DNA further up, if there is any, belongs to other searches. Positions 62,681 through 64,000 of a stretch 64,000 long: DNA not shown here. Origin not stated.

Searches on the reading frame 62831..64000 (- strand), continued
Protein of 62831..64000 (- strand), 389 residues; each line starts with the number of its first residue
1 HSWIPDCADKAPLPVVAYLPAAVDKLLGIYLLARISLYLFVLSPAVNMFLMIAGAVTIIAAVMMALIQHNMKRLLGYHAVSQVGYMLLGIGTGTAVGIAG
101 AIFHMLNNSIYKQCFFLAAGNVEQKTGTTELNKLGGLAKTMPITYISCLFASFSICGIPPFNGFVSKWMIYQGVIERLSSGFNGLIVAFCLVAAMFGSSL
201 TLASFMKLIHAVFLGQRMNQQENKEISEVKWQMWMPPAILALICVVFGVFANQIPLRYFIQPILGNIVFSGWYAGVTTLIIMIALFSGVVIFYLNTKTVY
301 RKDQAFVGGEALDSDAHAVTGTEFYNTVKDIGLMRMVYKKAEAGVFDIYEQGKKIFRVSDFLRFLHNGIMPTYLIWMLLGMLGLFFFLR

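Call 39: search_solved_structures(query=L085:468-962:+, max_evalue=0.001)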
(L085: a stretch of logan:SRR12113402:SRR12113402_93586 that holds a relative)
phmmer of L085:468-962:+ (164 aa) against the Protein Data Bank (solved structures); distinct sequences matched with E-value up to 0.001: 21.
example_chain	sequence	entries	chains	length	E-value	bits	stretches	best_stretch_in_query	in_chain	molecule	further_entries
7qv7_B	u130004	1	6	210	6.3e-13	52.5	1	10-98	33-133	Hydrogen dependent carbon dioxide reductase subunit HycB4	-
7z0s_B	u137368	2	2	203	2.2e-12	50.7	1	5-93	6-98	Formate hydrogenlyase subunit 2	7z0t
9mqx_E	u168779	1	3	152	3e-12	50.3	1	3-128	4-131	Fe-S-cluster-containing hydrogenase subunit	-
8c0z_C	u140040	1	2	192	7e-12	49.1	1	2-127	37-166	Iron-sulfur cluster-binding protein potential subunit of aldehyde oxidoreductase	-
7qv7_A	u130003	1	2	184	2.3e-11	47.4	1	5-92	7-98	Hydrogen dependent carbon dioxide reductase subunit HycB3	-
6cz7_B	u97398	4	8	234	3.6e-11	46.8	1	4-93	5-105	4Fe-4S ferredoxin, iron-sulfur binding domain protein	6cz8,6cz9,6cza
4ydd_B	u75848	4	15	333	1.1e-07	35.4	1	41-141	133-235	DMSO reductase family type II enzyme, iron-sulfur subunit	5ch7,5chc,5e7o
2ivf_B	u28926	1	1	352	4.4e-07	33.5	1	41-110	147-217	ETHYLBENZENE DEHYDROGENASE BETA-SUBUNIT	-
6x6u_B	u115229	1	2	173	4.4e-07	33.5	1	5-127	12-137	Oxidoreductase, Fe-S subunit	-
6x1o_B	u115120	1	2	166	6.3e-07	33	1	5-127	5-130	Oxidoreductase, Fe-S subunit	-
30gj_B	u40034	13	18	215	7.7e-07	32.7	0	39-128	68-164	Formate dehydrogenase, beta subunit, putative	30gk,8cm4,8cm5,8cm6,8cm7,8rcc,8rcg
8rc8_B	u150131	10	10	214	8.1e-07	32.6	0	39-128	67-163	Formate dehydrogenase, beta subunit, putative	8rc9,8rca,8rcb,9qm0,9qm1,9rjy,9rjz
6sdr_B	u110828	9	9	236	1.1e-06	32.2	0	39-128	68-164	Formate dehydrogenase, beta subunit, putative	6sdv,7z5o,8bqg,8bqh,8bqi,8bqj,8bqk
1kqf_B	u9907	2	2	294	8.1e-06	29.4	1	43-136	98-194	FORMATE DEHYDROGENASE, NITRATE-INDUCIBLE, IRON-SULFUR SUBUNIT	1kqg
2vpw_B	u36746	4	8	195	1.1e-05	29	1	4-124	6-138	NRFC PROTEIN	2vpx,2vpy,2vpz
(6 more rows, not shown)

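Call 42: search_protein_families(library=pfam, proteins=[L006:3508-4605:+, L008:3675-4781:+, L079:3657-4724:+, L020:3412-4041:+, L079:2909-3532:+, L008:3140-3592:+, L008:2228-3127:+, L008:1448-2218:+, L006:1992-3392:+, L012:2233-3609:+], max_evalue=0.001)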
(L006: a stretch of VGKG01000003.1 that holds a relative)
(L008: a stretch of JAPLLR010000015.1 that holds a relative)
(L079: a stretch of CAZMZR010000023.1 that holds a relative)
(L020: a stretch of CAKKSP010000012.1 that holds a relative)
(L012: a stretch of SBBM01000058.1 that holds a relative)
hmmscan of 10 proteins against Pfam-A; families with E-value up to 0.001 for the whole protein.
L006:3508-4605:+ (365 aa): 5 families
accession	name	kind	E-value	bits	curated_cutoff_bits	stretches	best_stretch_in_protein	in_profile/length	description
PF17179.9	Fer4_22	-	6.1e-27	94.8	27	1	254-347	1-95/95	4Fe-4S dicluster domain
PF13534.11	Fer4_17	-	3.1e-07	31.3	22.2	0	312-348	25-61/61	4Fe-4S dicluster domain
PF13187.11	Fer4_9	-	1.1e-05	25.8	27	0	321-346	34-50/52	4Fe-4S dicluster domain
PF13746.11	Fer4_18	-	1.5e-05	25.6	27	1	328-353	56-81/114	4Fe-4S dicluster domain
PF13183.11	Fer4_8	-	0.00093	20.1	27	0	252-347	2-68/68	4Fe-4S dicluster domain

L008:3675-4781:+ (368 aa): 4 families
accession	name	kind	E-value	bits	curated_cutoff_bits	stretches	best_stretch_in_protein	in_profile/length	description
PF17179.9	Fer4_22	-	1.9e-26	93.2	27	1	255-348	1-95/95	4Fe-4S dicluster domain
PF13534.11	Fer4_17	-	1.6e-05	25.8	22.2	0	327-349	39-61/61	4Fe-4S dicluster domain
PF13187.11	Fer4_9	-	6.8e-05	23.3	27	0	319-347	34-50/52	4Fe-4S dicluster domain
PF13746.11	Fer4_18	-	0.00037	21.1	27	0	330-352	57-79/114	4Fe-4S dicluster domain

L079:3657-4724:+ (355 aa): 6 families
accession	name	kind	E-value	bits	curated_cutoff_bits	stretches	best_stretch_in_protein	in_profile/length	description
PF17179.9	Fer4_22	-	2.4e-29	102.4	27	1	237-325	1-90/95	4Fe-4S dicluster domain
PF12797.12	Fer4_2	-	9.9e-05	22.5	24.5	0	236-250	8-22/22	4Fe-4S binding domain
PF13237.11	Fer4_10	-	0.00014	22.2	25.5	0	234-267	5-33/53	4Fe-4S dicluster domain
PF13187.11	Fer4_9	-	0.00023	21.6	27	0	238-325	2-46/52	4Fe-4S dicluster domain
PF13183.11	Fer4_8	-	0.00025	22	27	0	235-324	2-62/68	4Fe-4S dicluster domain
PF00037.32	Fer4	-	0.0008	19.6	21.1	0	314-325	6-17/24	4Fe-4S binding domain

L020:3412-4041:+ (209 aa): 1 family
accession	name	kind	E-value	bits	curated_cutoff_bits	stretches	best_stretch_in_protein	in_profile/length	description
PF09335.16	VTT_dom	-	1.5e-23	84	33.9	1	45-168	2-121/123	VTT domain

L079:2909-3532:+ (207 aa): 2 families
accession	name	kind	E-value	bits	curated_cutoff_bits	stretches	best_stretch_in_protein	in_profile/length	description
PF02629.25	CoA_binding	-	4.3e-22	79.1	22.3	1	84-177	4-96/97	CoA binding domain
PF06971.19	Put_DNA-bind_N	-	6.5e-16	58.6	27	1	5-53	1-49/49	Putative DNA-binding protein N-terminus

L008:3140-3592:+ (150 aa): 1 family
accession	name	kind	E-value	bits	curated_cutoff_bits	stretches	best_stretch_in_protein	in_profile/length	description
PF09424.15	YqeY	-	2.3e-43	148.2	27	1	4-146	2-143/143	Yqey-like protein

L008:2228-3127:+ (299 aa): 2 families
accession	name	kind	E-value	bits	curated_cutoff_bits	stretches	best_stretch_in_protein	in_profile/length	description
PF00294.29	PfkB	-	9.6e-29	101.1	25.8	1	20-275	30-295/302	pfkB family carbohydrate kinase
PF08543.17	Phos_pyr_kin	-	0.00012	22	27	1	160-265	116-231/246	Phosphomethylpyrimidine kinase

L008:1448-2218:+ (256 aa): 1 family
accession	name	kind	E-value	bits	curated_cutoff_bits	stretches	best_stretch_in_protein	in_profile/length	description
PF02673.24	BacA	-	5.6e-69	233.1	33.4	1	6-249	1-256/257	Bacitracin resistance protein BacA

L006:1992-3392:+ (466 aa): 3 families
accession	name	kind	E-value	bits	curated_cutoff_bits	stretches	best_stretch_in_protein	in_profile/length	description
PF13487.12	HD_5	-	2.6e-36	125.3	27.2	1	291-454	4-170/170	HD domain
PF01966.28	HD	-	3.1e-22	79.5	22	1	303-423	3-116/116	HD domain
PF00672.30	HAMP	-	1.2e-17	64.4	25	1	222-274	1-53/53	HAMP domain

L012:2233-3609:+ (458 aa): 1 family
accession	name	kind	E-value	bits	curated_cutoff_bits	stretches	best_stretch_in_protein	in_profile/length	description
PF00374.24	NiFeSe_Hases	-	2.6e-34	119.5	25.8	2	58-142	1-85/508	Nickel-dependent hydrogenase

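Call 52: find_encoding_contigs(protein=P0122, flank=10000, max_places=3)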
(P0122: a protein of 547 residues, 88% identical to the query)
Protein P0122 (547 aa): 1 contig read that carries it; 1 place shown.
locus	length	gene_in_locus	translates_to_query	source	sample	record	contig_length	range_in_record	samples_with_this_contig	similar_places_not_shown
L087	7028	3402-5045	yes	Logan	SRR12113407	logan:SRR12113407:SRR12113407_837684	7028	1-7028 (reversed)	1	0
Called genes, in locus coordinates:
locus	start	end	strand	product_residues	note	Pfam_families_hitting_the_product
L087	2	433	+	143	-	?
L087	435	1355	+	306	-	PF00146:NADHdh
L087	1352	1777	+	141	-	PF01058:Oxidored_q6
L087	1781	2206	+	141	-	PF00329:Complex1_30kDa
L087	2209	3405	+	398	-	PF00374:NiFeSe_Hases, PF00346:Complex1_49kDa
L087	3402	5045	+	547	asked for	PF00361:Proton_antipo_M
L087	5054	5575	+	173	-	PF13244:MbhD, PF20501:MbhE (weak)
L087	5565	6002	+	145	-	PF04039:MnhB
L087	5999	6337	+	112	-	PF00420:Oxidored_q2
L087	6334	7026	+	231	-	?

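Call 55: search_solved_structures(query=P0121, max_evalue=1e-20)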
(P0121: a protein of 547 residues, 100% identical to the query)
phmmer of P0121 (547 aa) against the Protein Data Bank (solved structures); distinct sequences matched with E-value up to 1e-20: 56.
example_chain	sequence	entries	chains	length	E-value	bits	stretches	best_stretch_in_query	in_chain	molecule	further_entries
6cfw_H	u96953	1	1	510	4e-53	184.3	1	7-418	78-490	Monovalent cation/H+ antiporter subunit D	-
7qru_A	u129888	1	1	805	1.4e-45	159.5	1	10-523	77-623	Na+/H+ antiporter subunit A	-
6z16_A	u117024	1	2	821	1.7e-43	152.6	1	14-422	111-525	Multisubunit Na+/H+ antiporter, A subunit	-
7eu3_F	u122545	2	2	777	1.3e-41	146.3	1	8-368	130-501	NAD(P)H-quinone oxidoreductase subunit F | NADH-plastoquinone oxidoreductase subunit 5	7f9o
9grx_F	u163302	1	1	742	6.2e-41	144.1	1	8-328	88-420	NAD(P)H-quinone oxidoreductase subunit 5, chloroplastic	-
7qru_D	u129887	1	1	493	1.7e-40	142.6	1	16-418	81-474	Na+/H+ antiporter subunit D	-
6u8y_X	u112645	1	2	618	4.6e-40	141.2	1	16-532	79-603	NADH dehydrogenase subunit M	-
7d3u_A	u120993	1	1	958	5.9e-40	140.9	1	15-357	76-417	Monovalent Na+/H+ antiporter subunit A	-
7wff_F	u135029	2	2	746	2.8e-39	138.6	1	8-329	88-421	NAD(P)H-quinone oxidoreductase subunit 5, chloroplastic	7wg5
8e9g_L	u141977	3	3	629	5.1e-38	134.5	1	8-454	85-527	NADH-quinone oxidoreductase, L subunit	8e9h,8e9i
6hum_F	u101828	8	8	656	6.2e-36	127.6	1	9-333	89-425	NADH dehydrogenase subunit 5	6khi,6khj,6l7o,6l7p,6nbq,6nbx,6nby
4he8_L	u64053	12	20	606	1.2e-35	126.7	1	8-423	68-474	NADH-quinone oxidoreductase subunit 12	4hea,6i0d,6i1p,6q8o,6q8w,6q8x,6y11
8qby_L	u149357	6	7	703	1.4e-35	126.4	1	32-404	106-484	NADH dehydrogenase subunit L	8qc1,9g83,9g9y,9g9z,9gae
3rko_L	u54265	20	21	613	2.8e-33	118.8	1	16-375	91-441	NADH-QUINONE OXIDOREDUCTASE SUBUNIT L | Proton-translocating NADH-quinone oxidoreductase, chain L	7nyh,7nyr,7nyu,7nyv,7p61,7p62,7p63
7z7r_L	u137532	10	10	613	3.2e-33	118.6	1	16-375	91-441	NADH dehydrogenase subunit L | NADH-quinone oxidoreductase subunit L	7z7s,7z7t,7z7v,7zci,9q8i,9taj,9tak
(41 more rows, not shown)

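Call 66: search_protein_families(library=ncbifam, proteins=[L006:3508-4605:+, L005:167-985:+, L085:468-962:+, L085:937-1884:+, L085:1881-2306:+, L085:2310-2735:+, L085:2738-3934:+], max_evalue=1e-10)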
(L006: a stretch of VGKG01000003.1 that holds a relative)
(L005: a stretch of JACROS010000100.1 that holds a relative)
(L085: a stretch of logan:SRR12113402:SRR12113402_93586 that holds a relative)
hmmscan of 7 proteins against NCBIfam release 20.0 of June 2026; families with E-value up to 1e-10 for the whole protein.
L006:3508-4605:+ (365 aa): 3 families
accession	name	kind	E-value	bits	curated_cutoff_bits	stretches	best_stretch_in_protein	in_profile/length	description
NF040829.1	sulfhyd_ShyB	equivalog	1e-41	143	690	1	58-357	41-330/334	NAD(P)-dependent hydrogenase/sulfhydrogenase 2 subunit beta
NF040833.1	sulfhyd_HydB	equivalog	3.4e-37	128.2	750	1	59-356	43-335/367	NADPH-dependent hydrogenase/sulfhydrogenase 1 subunit beta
TIGR02910.1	sulfite_red_A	equivalog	3.4e-28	98.9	323.15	1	59-357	57-327/334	anaerobic sulfite reductase subunit AsrA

L005:167-985:+ (272 aa): 18 families
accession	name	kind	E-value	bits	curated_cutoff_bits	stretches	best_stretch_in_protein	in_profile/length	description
TIGR02911.1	sulfite_red_B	equivalog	4.1e-67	226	288.6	1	4-267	1-259/261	anaerobic sulfite reductase subunit AsrB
NF006220.0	PRK08345.1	subfamily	2.8e-62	210.6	395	1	2-261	4-284/294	cytochrome-c3 hydrogenase subunit gamma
NF040830.1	sulfhyd_ShyC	equivalog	1.6e-53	181.8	600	1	5-263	3-280/288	NAD(P)-dependent hydrogenase/sulfhydrogenase 2 subunit gamma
NF040835.1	sulfhyd_HydG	equivalog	1.5e-52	178.7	650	1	32-264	46-284/292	NADPH-dependent hydrogenase/sulfhydrogenase 1 subunit gamma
NF000796.0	PRK00054.1-1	equivalog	1e-48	165.8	224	1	8-266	3-237/254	dihydroorotate dehydrogenase electron transfer subunit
NF000798.0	PRK00054.1-3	equivalog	1.8e-26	93.3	219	1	26-263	21-241/244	dihydroorotate dehydrogenase electron transfer subunit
NF004862.0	PRK06222.1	subfamily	4.1e-24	85.6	220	1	23-260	15-244/281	sulfide/dihydroorotate dehydrogenase-like FAD/NAD-binding protein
NF009414.0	PRK12778.1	equivalog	8.9e-24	83.7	1103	1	23-262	15-246/752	bifunctional dihydroorotate dehydrogenase B NAD binding subunit/NADPH-dependent glutamate synthase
NF000799.0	PRK00054.1-4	equivalog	4.2e-23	81.7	314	1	65-263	66-255/258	dihydroorotate dehydrogenase electron transfer subunit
NF000797.0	PRK00054.1-2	equivalog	6.7e-22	78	270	1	25-260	31-261/267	dihydroorotate dehydrogenase electron transfer subunit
NF058606.1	GlBtMonoRdsGbcB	equivalog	3.6e-21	75.5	500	1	15-223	20-238/362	glycine betaine monooxygenase reductase subunit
NF040810.1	BenC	equivalog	1.1e-19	70.8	430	1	27-229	125-327/333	benzoate 1,2-dioxygenase electron transfer component BenC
TIGR01941.1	nqrF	equivalog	4.2e-17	62.2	295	1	68-229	234-400/405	NADH:ubiquinone reductase (Na(+)-transporting) subunit F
NF045803.1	MethMoxFADbindMmoC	equivalog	2.4e-16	59.5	500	1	31-229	135-337/343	aromatic/alkene monooxygenase hydroxylase FAD-binding subunit MmoC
NF005963.0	PRK08051.1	equivalog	7.4e-14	51.6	230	1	15-217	10-214/233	NAD(P)H-flavin reductase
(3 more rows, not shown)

L085:468-962:+ (164 aa): 9 families
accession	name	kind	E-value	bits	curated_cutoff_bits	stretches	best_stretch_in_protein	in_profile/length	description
NF007658.0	PRK10330.1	equivalog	6.5e-15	55.1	260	1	5-92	6-104/181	electron transport protein HydN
TIGR02951.1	DMSO_dmsB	equivalog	3.5e-14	53.2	214.1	1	40-133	59-155/161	DMSO/selenate family reductase complex B subunit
NF009408.0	PRK12769.1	equivalog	4.2e-14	51.6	1003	1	8-128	9-144/659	formate-dependent uric acid utilization protein AegA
NF045766.1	PhenlGlyoxDHPadI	equivalog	5.2e-14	51.8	700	1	6-131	9-138/443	NADH-dependent phenylglyoxylate dehydrogenase subunit beta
NF009451.0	PRK12809.1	equivalog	7.3e-14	51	1154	1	8-128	9-136/639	formate-dependent uric acid utilization protein YgfT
TIGR03149.1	cyt_nit_nrfC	equivalog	6.7e-12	45.2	377.6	1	36-133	85-186/225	cytochrome c nitrite reductase Fe-S protein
NF041715.1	arsenate_red_ArrB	equivalog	1.4e-11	44.4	450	0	4-93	5-105/233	arsenate respiratory reductase iron-sulfur subunit ArrB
NF008134.0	PRK10882.1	equivalog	2.1e-11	43.4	263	1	36-127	104-204/329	hydrogenase 2 operon protein HybA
NF045715.1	sulf_resp_HmcB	equivalog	7.7e-11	41.6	420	1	43-130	105-197/307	sulfate respiration complex iron-sulfur protein HmcB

L085:937-1884:+ (315 aa): 7 families
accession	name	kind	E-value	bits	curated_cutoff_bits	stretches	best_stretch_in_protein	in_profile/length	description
NF004741.0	PRK06076.1-2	equivalog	7.6e-52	176.6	305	1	13-313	18-331/337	NADH-quinone oxidoreductase subunit NuoH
NF004740.0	PRK06076.1-1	equivalog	2.5e-27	96.3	399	1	7-310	6-315/325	NADH-quinone oxidoreductase subunit NuoH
NF004745.0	PRK06076.1-6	equivalog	4.3e-27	95.2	450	1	36-310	34-328/341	NADH-quinone oxidoreductase subunit NuoH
NF040610.1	F420_dehyd_FpoH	exception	6.2e-27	94.8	475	1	20-312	14-333/339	F420H2 dehydrogenase subunit FpoH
NF004743.0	PRK06076.1-4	equivalog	9.2e-25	87.4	494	1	26-310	25-337/433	NADH-quinone oxidoreductase subunit NuoH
NF004742.0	PRK06076.1-3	equivalog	9.1e-22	77.7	531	1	48-310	60-343/356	NADH-quinone oxidoreductase subunit NuoH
NF004744.0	PRK06076.1-5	equivalog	1.5e-21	76.9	542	1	28-258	41-278/372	NADH-quinone oxidoreductase subunit NuoH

L085:1881-2306:+ (141 aa): 11 families
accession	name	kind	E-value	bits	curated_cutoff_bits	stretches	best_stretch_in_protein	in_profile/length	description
NF005012.1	PRK06411.1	subfamily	4.9e-42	143.3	116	1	8-140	32-161/166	NADH-quinone oxidoreductase subunit NuoB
TIGR01957.1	nuoB_fam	subfamily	6.3e-39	133.2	142.7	1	9-139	16-144/145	NADH-quinone oxidoreductase subunit B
NF011391.0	PRK14816.1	equivalog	7.6e-35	120.3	283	1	10-140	52-180/196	NADH-quinone oxidoreductase subunit B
NF011395.0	PRK14820.1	equivalog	6.5e-34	117.3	263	1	9-140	32-160/180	NADH-quinone oxidoreductase subunit B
NF011394.0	PRK14819.1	equivalog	1.5e-33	116.5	312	1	11-138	32-157/264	NADH-quinone oxidoreductase subunit B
NF009808.0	PRK13292.1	equivalog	3.2e-33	114.6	1156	1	10-140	25-152/791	NADH-quinone oxidoreductase subunit B/C/D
NF011390.0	PRK14815.1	equivalog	4.7e-33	114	281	1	10-140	33-160/183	NADH dehydrogenase subunit B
NF011393.0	PRK14818.1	equivalog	8.5e-32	110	255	1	10-140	29-158/173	NADH dehydrogenase subunit B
NF011392.0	PRK14817.1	equivalog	2.6e-31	108.7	271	1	23-139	46-162/182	NADH-quinone oxidoreductase subunit B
NF011389.0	PRK14814.1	equivalog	1.3e-30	106.6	285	1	10-139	33-159/186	NADH dehydrogenase subunit B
NF011388.0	PRK14813.1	equivalog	7.3e-28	97.7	294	1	22-140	37-156/189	NADH dehydrogenase subunit B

L085:2310-2735:+ (141 aa): 14 families
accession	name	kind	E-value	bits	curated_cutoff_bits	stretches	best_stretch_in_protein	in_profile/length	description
TIGR01961.1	NuoC_fam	subfamily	1.5e-23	83.6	122.45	1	27-140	2-116/122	NADH (or F420H2) dehydrogenase, subunit C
NF005832.0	PRK07735.1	equivalog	4e-23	82.3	431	1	29-140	310-421/430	NADH-quinone oxidoreductase subunit C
NF004737.0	PRK06074.2-4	equivalog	1e-21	77.5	144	1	19-140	8-122/150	NADH-quinone oxidoreductase subunit C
NF006304.0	PRK08491.1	equivalog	2.1e-19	70.1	228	1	26-140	59-172/263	NADH-quinone oxidoreductase subunit C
NF040611.1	F420_dehyd_FpoC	exception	1.1e-18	67.7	220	1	14-140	17-144/158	F420H2 dehydrogenase subunit FpoC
NF004733.0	PRK06074.1-5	equivalog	1.8e-18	66.9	225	1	5-140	11-147/203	NADH-quinone oxidoreductase subunit C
NF005856.0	PRK07785.1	equivalog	4.5e-18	66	224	1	25-132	101-214/246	NADH-quinone oxidoreductase subunit C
NF004735.0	PRK06074.2-2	equivalog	1.5e-17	63.9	176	1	15-140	18-144/158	NADH-quinone oxidoreductase subunit C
NF009141.0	PRK12494.1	equivalog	1e-16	61.3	175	1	9-140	29-161/175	NAD(P)H-quinone oxidoreductase subunit J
NF009808.0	PRK13292.1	equivalog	3.7e-16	58.1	1156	1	19-141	242-372/791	NADH-quinone oxidoreductase subunit B/C/D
NF004734.0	PRK06074.2-1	equivalog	5.5e-15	55.8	169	1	22-140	24-147/164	NADH-quinone oxidoreductase subunit C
NF008728.0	PRK11742.1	equivalog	2.1e-14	52.8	840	1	62-140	95-170/598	NADH-quinone oxidoreductase subunit C/D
NF004730.0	PRK06074.1-1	equivalog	8e-13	48.7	193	1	7-126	12-142/200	NADH-quinone oxidoreductase subunit C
NF004732.0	PRK06074.1-4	equivalog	1e-10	41.8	376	0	69-127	124-182/250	NADH-quinone oxidoreductase subunit C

L085:2738-3934:+ (398 aa): 11 families
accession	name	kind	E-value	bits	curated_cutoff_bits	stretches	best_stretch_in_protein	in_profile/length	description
NF004739.1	PRK06075.1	equivalog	5.4e-101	338.2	360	2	7-287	3-280/384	NADH-quinone oxidoreductase subunit D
TIGR01962.1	NuoD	equivalog_domain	4e-89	299.2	459.35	2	4-289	2-284/386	NADH dehydrogenase (quinone) subunit D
NF040602.1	F420_dehyd_FpoD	exception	2.9e-85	286.5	600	1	3-361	6-370/372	F420H2 dehydrogenase subunit FpoD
NF008974.0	PRK12322.1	equivalog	1.7e-80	270.7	522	1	4-356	6-359/366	NADH-quinone oxidoreductase subunit D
NF009808.0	PRK13292.1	equivalog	1.9e-72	244.3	1156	1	4-282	407-682/791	NADH-quinone oxidoreductase subunit B/C/D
NF008728.0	PRK11742.1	equivalog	1.9e-65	221.4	840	1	6-287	216-494/598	NADH-quinone oxidoreductase subunit C/D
NF005649.0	PRK07415.1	equivalog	2.1e-64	218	583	1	3-285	9-289/394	NAD(P)H-quinone oxidoreductase subunit H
TIGR03295.1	frhA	equivalog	8.8e-17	61.1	392.5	1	43-123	41-119/412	coenzyme F420 hydrogenase subunit alpha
NF033181.1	NiFeSe_hydrog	equivalog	2.2e-14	53.3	600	0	25-114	21-106/507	nickel-dependent hydrogenase large subunit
NF040828.1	sulfhyd_ShyA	equivalog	3.5e-12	45.9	700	0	25-129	20-123/415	NAD(P)-dependent hydrogenase/sulfhydrogenase 2 subunit alpha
NF045518.1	H2_NiFeSe_large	exception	5.4e-12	45.3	780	0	23-113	19-105/485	NiFeSe hydrogenase large subunit HysA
